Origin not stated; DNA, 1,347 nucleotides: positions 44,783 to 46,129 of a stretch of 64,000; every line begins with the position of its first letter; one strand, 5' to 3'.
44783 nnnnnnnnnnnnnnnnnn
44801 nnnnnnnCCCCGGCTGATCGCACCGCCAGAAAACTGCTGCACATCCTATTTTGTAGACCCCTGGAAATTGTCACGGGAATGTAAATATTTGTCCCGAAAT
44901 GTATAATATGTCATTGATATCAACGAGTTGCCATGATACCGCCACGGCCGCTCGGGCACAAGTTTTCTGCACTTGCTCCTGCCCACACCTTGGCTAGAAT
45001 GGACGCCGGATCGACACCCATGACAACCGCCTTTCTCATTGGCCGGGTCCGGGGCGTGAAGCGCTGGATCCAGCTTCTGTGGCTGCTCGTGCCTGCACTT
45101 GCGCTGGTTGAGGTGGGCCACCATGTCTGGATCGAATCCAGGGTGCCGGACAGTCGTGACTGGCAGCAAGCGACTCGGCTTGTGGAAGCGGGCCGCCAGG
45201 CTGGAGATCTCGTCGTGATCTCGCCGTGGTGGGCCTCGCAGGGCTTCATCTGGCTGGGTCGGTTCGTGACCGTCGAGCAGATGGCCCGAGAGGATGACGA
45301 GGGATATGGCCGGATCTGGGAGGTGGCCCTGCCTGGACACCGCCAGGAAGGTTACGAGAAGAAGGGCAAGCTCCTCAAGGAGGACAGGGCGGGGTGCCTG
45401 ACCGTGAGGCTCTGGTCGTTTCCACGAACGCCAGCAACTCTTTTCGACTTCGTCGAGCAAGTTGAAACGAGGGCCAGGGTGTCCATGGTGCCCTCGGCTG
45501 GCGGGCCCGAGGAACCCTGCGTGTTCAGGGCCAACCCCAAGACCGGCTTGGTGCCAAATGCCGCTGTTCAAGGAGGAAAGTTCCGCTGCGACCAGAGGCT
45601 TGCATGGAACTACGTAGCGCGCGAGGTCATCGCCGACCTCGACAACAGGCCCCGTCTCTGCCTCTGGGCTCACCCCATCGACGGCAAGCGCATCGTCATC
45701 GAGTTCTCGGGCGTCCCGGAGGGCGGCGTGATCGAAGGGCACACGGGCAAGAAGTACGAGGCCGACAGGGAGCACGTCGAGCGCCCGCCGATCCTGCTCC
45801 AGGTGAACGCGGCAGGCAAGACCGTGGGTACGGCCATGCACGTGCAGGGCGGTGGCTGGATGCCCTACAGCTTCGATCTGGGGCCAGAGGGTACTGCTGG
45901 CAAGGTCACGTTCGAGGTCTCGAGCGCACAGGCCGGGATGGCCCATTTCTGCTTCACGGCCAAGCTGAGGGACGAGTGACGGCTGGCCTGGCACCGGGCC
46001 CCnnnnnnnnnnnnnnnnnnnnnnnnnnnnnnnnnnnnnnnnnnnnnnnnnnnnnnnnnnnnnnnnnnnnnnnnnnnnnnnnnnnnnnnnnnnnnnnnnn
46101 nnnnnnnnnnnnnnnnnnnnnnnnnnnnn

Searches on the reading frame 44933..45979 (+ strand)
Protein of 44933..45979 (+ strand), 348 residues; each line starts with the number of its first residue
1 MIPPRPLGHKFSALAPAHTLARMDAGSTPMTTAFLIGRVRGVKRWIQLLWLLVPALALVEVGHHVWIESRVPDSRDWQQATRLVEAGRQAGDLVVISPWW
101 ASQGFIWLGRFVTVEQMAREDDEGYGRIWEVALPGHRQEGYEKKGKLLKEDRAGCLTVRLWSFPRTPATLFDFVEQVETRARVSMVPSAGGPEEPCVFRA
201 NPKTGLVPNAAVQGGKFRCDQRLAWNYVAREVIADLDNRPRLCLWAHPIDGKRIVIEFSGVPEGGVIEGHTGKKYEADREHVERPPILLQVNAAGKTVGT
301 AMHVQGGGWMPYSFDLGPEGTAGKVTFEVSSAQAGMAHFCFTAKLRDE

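Call 7: search_protein_families(library=pfam, proteins=[window:44933-45979:+], max_evalue=0.01)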
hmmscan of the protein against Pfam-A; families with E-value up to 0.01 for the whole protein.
window:44933-45979:+ (348 aa): 0 families

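Call 8: search_protein_families(library=ncbifam, proteins=[window:44933-45979:+], max_evalue=0.1)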
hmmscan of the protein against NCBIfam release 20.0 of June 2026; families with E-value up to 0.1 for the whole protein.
window:44933-45979:+ (348 aa): 1 family
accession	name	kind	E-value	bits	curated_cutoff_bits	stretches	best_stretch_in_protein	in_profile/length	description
NF042918.1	PAGG_Syn_BesB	equivalog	0.0037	16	800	1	23-95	175-245/491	L-2-amino-4-chloropent-4-enoate dechlorinase/desaturase BesB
